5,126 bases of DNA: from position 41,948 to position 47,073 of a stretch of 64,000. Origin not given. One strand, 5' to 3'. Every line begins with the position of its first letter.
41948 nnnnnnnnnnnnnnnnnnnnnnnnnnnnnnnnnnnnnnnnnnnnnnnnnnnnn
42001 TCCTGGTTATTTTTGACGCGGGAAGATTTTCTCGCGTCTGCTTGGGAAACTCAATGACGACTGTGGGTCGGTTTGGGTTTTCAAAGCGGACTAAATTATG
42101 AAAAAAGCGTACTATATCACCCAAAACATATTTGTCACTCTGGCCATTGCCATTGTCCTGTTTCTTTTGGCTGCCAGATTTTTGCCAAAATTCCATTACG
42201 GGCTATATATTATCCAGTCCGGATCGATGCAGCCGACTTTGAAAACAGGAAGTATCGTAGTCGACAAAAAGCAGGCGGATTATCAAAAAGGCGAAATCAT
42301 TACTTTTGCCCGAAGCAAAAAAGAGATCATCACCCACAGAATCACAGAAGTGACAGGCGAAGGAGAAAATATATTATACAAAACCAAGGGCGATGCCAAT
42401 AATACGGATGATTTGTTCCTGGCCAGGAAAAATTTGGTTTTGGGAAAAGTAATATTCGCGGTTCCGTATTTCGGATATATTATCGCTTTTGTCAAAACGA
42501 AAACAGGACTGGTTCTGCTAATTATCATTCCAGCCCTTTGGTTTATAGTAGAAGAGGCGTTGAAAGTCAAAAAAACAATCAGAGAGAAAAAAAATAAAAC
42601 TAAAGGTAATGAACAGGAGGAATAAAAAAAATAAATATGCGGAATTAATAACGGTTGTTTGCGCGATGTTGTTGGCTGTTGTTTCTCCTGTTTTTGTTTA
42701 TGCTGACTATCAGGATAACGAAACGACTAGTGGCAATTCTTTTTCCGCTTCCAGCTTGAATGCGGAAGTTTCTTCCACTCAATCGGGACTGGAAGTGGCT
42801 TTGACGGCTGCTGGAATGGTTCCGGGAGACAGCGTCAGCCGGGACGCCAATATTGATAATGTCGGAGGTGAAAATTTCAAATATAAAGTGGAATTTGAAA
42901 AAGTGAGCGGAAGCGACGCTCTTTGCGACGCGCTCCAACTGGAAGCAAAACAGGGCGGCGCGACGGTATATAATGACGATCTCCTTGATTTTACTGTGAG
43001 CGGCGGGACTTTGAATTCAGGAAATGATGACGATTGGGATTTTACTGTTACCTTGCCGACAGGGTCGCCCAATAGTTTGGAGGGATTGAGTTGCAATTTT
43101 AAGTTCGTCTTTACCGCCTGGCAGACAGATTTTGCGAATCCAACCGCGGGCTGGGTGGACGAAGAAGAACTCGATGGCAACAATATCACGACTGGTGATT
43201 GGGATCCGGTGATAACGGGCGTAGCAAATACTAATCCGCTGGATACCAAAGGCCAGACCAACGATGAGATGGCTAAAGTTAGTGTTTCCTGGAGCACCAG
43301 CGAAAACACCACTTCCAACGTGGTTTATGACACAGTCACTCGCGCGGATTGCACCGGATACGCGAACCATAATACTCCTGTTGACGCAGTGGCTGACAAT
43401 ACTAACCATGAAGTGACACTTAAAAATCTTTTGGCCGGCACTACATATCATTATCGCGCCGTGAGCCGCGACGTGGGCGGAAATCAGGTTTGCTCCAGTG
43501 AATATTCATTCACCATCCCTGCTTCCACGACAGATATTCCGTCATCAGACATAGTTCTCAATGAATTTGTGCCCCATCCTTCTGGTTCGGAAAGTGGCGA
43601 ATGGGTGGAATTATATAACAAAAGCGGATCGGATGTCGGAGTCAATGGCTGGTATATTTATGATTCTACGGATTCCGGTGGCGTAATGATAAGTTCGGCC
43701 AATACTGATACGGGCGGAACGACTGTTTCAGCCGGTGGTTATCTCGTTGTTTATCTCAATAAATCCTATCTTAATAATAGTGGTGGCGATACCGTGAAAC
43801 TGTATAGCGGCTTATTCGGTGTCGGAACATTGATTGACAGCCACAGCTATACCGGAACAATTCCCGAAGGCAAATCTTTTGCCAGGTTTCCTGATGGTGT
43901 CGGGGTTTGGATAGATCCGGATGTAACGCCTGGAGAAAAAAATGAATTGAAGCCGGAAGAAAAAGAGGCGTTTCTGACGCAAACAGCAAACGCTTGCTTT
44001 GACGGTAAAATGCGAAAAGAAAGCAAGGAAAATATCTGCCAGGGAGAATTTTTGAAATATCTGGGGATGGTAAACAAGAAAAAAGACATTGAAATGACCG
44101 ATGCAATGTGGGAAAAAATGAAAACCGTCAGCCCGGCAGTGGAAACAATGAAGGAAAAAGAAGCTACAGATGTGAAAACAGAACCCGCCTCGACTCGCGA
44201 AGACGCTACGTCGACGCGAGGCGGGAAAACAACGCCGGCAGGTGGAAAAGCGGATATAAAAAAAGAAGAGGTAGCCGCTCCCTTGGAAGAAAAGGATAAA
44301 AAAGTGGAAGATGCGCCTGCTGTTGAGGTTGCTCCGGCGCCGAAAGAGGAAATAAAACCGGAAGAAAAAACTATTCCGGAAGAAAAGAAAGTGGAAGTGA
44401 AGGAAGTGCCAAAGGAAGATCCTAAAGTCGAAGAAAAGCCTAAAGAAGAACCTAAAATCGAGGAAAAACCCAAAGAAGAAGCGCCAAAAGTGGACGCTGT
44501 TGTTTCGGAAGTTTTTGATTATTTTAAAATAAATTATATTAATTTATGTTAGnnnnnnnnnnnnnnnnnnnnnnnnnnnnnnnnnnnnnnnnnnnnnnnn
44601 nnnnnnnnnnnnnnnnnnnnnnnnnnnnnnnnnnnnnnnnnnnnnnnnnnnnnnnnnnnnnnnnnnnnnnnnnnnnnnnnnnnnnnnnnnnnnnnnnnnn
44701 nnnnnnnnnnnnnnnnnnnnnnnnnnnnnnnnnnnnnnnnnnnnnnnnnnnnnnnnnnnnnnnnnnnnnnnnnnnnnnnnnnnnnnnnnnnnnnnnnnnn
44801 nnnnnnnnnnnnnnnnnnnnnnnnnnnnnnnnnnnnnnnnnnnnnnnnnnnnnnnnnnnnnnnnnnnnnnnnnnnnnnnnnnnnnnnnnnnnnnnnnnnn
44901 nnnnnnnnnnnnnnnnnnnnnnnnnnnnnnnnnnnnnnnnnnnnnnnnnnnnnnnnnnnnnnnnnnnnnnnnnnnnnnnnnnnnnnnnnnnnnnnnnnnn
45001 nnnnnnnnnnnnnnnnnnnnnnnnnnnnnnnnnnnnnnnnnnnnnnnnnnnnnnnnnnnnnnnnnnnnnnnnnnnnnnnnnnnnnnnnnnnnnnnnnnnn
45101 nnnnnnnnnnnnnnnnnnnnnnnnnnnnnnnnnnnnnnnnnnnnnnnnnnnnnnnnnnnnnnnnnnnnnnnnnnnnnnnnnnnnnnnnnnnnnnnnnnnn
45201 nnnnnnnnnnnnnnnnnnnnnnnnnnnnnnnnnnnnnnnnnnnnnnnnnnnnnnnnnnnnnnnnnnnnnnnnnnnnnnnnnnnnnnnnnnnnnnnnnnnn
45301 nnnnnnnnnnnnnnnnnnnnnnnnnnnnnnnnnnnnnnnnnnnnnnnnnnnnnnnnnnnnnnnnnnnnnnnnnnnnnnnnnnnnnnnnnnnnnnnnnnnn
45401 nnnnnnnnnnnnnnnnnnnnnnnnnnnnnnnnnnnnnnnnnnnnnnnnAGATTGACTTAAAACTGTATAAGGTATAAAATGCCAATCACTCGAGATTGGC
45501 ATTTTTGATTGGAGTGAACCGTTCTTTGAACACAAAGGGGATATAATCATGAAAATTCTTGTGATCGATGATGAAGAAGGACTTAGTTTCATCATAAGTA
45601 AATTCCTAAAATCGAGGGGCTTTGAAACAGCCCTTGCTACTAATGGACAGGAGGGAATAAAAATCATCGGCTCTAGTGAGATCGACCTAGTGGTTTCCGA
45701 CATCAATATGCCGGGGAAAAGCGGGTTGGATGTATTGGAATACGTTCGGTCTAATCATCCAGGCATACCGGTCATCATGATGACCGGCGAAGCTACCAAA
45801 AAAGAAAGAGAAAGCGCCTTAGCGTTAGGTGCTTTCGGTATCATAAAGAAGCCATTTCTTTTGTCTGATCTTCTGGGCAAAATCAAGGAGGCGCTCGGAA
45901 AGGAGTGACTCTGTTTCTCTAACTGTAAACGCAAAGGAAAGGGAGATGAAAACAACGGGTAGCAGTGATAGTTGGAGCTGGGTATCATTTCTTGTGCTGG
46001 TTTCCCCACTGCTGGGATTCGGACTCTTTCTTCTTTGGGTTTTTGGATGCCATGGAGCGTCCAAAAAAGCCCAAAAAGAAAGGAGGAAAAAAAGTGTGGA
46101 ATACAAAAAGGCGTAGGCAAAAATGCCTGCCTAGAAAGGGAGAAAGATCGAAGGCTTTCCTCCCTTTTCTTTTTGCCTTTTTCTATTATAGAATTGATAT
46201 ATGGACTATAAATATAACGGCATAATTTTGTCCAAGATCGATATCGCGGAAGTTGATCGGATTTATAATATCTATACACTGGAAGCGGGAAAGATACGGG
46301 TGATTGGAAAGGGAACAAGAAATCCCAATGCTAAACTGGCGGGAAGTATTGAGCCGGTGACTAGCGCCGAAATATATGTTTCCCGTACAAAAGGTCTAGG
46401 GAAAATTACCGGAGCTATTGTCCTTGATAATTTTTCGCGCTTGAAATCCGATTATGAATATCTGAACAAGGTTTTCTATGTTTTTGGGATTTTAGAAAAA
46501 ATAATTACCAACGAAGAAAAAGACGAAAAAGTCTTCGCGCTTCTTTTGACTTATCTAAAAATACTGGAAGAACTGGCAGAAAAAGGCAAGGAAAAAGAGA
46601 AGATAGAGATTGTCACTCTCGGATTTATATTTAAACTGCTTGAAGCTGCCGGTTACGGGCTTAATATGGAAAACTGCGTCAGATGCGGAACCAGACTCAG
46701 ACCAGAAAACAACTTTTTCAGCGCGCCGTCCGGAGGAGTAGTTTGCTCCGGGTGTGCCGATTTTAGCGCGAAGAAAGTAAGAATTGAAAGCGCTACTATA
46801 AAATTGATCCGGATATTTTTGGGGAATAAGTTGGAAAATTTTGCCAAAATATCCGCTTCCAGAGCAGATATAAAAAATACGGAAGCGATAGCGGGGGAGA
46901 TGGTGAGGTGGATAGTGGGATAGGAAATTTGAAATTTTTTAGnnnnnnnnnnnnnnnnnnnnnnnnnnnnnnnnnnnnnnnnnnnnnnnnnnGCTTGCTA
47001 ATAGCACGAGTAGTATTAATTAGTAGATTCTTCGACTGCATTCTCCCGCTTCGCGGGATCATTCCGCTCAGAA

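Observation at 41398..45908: tapA-sipW-tasA-like fibre/adhesin locus: TasA-like protein, SipW-type signal peptidase, giant Fn3+LTD adhesin, membrane anchor and receiver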

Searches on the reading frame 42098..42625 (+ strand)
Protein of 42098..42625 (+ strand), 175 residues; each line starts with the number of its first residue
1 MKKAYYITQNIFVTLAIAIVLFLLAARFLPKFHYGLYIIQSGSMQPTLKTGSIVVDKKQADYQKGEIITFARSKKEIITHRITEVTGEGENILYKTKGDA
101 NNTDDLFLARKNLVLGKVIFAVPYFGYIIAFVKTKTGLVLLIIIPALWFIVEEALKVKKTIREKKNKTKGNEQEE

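Call 3: search_protein_families(library=ncbifam, proteins=[window:42098-42625:+], max_evalue=1)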
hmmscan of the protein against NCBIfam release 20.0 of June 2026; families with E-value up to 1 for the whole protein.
window:42098-42625:+ (175 aa): 7 families
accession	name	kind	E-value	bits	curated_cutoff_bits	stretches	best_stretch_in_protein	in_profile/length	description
NF046067.1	SigPepSipWBacil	equivalog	1.3e-37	129.2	190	1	29-174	32-182/189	signal peptidase I SipW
TIGR02228.1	sigpep_I_arch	equivalog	1e-31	109.9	51.85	1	9-152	4-153/158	signal peptidase I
TIGR02227.1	sigpep_I_bact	equivalog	2.7e-09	37.1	47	1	17-94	3-84/162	signal peptidase I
TIGR02754.1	sod_Ni_protease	equivalog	0.061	13.8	63.25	1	40-118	4-88/90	nickel-type superoxide dismutase maturation protease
NF008114.0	PRK10861.1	equivalog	0.099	11.9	277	1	23-60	71-108/324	signal peptidase I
NF004726.0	PRK06073.1-1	equivalog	0.19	11.8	150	1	115-144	53-82/129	NADH dehydrogenase subunit A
NF041023.1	PP0621_fam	subfamily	0.7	10.2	45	0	138-170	4-36/71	PP0621 family protein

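Call 4: search_protein_families(library=pfam, proteins=[window:42098-42625:+], max_evalue=1)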
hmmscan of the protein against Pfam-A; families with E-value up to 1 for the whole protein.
window:42098-42625:+ (175 aa): 4 families
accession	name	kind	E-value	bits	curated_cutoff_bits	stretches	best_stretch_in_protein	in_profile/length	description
PF10502.14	Peptidase_S26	-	1.1e-06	29.2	22.9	1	15-82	4-77/168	Signal peptidase, peptidase S26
PF00717.28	Peptidase_S24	-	0.00043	20.4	23.3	1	31-86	32-85/116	Peptidase S24-like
PF07947.19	YhhN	-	0.01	16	25.6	1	105-151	41-89/182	YhhN family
PF00335.26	Tetraspanin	-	0.11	12.6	32.1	1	95-157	33-95/225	Tetraspanin family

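Call 59: search_solved_structures(query=window:42098-42625:+, max_evalue=0.01, show_alignments=2)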
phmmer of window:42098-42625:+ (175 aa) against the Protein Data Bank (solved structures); distinct sequences matched with E-value up to 0.01: 3.
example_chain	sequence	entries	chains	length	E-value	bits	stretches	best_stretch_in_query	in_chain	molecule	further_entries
7p2p_A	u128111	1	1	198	2.7e-06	30.4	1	5-132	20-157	Signal peptidase complex catalytic subunit SEC11A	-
7p2q_A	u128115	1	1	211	4.4e-06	29.7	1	4-131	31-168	Signal peptidase complex catalytic subunit SEC11C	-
9rjb_A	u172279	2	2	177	5.2e-06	29.4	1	5-132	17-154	Signal peptidase complex catalytic subunit SEC11A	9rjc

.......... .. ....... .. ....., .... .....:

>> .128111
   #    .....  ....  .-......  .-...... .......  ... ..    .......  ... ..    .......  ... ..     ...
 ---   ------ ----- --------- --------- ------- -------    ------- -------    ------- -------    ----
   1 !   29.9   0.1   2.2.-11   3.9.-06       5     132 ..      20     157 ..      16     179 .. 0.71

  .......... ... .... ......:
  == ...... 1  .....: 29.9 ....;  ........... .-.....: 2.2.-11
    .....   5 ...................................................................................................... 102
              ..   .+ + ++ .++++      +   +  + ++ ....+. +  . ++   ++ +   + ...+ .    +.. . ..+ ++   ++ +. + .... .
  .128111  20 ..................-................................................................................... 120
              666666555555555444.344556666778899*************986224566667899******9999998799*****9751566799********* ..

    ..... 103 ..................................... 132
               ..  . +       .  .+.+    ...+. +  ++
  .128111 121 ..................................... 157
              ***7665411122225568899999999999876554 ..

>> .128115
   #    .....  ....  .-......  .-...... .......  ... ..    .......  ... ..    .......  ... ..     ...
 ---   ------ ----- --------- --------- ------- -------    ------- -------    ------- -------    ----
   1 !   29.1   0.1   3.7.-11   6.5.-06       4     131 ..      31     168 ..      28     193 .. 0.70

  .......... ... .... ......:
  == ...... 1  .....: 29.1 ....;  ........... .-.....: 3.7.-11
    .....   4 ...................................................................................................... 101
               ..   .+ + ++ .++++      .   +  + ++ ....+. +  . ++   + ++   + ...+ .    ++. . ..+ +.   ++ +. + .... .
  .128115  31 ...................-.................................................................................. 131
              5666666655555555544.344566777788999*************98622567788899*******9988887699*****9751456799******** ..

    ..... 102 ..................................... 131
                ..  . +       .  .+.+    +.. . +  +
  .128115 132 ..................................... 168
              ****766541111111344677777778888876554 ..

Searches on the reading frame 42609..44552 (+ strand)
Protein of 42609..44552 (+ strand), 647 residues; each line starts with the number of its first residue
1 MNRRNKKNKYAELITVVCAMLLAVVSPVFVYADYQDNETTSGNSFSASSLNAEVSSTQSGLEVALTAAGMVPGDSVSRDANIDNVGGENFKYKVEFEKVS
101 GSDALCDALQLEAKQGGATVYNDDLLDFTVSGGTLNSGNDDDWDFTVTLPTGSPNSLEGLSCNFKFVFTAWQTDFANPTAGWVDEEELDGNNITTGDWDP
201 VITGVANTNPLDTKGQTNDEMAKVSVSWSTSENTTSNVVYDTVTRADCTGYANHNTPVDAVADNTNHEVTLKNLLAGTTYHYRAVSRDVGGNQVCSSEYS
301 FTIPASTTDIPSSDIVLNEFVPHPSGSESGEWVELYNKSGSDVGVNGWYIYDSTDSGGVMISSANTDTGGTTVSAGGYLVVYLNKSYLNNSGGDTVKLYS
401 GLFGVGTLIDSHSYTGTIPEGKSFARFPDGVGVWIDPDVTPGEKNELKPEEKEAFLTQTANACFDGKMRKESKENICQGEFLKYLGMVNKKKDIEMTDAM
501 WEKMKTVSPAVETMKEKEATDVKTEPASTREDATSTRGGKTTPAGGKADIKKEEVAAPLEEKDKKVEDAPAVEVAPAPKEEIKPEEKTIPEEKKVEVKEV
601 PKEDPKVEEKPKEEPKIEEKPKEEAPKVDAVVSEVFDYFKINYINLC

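Call 3: search_protein_families(library=ncbifam, proteins=[window:42609-44552:+], max_evalue=1)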
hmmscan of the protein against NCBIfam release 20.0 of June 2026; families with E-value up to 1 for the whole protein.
window:42609-44552:+ (647 aa): 1 family
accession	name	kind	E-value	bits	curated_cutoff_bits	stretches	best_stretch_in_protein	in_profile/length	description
NF045522.1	MXAN_2561_fam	equivalog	0.00021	20.9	150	1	216-309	178-263/304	MXAN_2561 family MXYO-CTERM-anchored protein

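Call 4: search_protein_families(library=pfam, proteins=[window:42609-44552:+], max_evalue=1)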
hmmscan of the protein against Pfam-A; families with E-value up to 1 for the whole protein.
window:42609-44552:+ (647 aa): 5 families
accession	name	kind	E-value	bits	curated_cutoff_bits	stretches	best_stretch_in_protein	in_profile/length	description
PF00932.25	LTD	-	4.9e-14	53.1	34.3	1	311-415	4-108/109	Lamin Tail Domain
PF16656.11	Pur_ac_phosph_N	-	1.3e-08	35.7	30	1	221-302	12-92/93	Purple acid Phosphatase, N-terminal domain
PF00041.27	fn3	-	0.001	19.7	25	1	223-296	15-77/84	Fibronectin type III domain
PF07760.16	DUF1616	-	0.041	13.5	31.6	1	7-100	149-235/307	Protein of unknown function (DUF1616)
PF12389.13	Peptidase_M73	-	0.063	13.5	22.5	1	28-87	22-75/196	Camelysin metallo-endopeptidase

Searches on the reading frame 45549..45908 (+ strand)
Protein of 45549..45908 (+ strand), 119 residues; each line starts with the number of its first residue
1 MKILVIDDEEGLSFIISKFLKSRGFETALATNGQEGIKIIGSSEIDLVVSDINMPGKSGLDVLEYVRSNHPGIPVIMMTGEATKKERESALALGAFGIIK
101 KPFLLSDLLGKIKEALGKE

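Call 3: search_protein_families(library=ncbifam, proteins=[window:45549-45908:+], max_evalue=1)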
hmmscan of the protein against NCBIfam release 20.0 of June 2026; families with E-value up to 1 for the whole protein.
window:45549-45908:+ (119 aa): 105 families (the best 25 are shown)
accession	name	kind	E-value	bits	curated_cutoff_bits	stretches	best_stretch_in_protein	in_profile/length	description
TIGR01818.1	ntrC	equivalog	1.3e-21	77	558.6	1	3-117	1-115/463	nitrogen regulation protein NR(I)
NF007005.1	PRK09468.1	equivalog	4.7e-20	72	331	1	2-116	5-119/237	osmolarity response regulator transcription factor OmpR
NF008469.0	PRK11361.1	equivalog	7.1e-20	71.1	714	1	2-116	6-120/461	acetoacetate metabolism transcriptional regulator AtoC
NF051850.1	RespRegRprY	equivalog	1.4e-19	70.4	370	1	1-114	5-118/234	response regulator transcription factor RprY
NF033117.2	vanR_ACDEGLN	exception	8.3e-19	68.1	350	1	3-116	1-113/226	VanR-ABDEGLN family response regulator transcription factor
NF040689.1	MtrAB_MtrA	equivalog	1.2e-18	67.3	300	1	3-116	1-113/219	MtrAB system response regulator MtrA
NF040534.1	resp_reg_YycF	equivalog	3.5e-18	65.7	340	1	2-116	2-115/231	response regulator YycF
NF012227.0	AdeR_RR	equivalog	3.8e-18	65.8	340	1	2-115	13-125/239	efflux system response regulator transcription factor AdeR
NF008199.0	PRK10955.1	equivalog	4.4e-18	66.1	341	1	2-116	3-115/232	envelope stress response regulator transcription factor CpxR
TIGR02154.1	PhoB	equivalog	6.8e-18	64.8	296.2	1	2-116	4-120/226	phosphate regulon transcriptional regulator PhoB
NF007346.1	PRK09836.1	equivalog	1.1e-17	64.6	420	1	1-116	1-116/227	copper/silver response regulator transcription factor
NF051870.1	NAssimRespRegNtrX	equivalog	1.3e-17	63.8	600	1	2-116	3-119/452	nitrogen assimilation response regulator NtrX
TIGR01387.1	cztR_silR_copR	subfamily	3.2e-17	62.9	279.2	1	3-117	1-115/218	heavy metal response regulator transcription factor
NF053512.1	nitric_RR_NosR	exception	4.6e-17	62.1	400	1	3-116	1-115/422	response regulator c-di-GMP phosphodiesterase, NosR family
NF011695.0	PRK15115.1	equivalog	5.6e-17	61.6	763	1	2-117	8-123/445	two-component system response regulator GlrR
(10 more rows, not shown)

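Call 4: search_protein_families(library=pfam, proteins=[window:45549-45908:+], max_evalue=1)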
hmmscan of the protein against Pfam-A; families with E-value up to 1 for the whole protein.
window:45549-45908:+ (119 aa): 4 families
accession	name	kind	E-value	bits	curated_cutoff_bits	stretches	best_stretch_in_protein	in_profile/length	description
PF00072.30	Response_reg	-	3.2e-28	98.6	30.2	1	3-112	1-110/111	Response regulator receiver domain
PF03192.19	DUF257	-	0.034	14.4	25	1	4-69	40-103/205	Pyrococcus protein of unknown function, DUF257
PF06490.17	FleQ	-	0.045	14.5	22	1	2-108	1-99/108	Flagellar regulatory protein FleQ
PF03709.21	OKR_DC_1_N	-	0.25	12.1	29.3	1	17-83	10-74/111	Orn/Lys/Arg decarboxylase, N-terminal domain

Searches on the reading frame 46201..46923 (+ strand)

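Call 3: search_protein_families(library=ncbifam, proteins=[window:46201-46923:+], max_evalue=1)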
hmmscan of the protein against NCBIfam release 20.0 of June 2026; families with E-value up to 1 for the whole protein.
window:46201-46923:+ (240 aa): 1 family
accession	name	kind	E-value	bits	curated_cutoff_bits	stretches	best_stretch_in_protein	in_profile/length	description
TIGR00613.1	reco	equivalog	6.2e-35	120.7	48.7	1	4-236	2-223/239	DNA repair protein RecO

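Call 4: search_protein_families(library=pfam, proteins=[window:46201-46923:+], max_evalue=1)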
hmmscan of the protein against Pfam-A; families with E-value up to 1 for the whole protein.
window:46201-46923:+ (240 aa): 3 families
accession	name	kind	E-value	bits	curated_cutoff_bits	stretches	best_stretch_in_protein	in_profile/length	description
PF02565.21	RecO_C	-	3.2e-22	79.4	22.1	1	84-237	3-147/157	Recombination protein O C terminal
PF11967.14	RecO_N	-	6e-14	52.3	27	1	1-78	1-80/80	Recombination protein O N terminal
PF23550.1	zf_Tbcl_Rhp7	-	0.12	12.3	27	0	155-165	3-13/39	DNA repair protein rhp7 treble clef domain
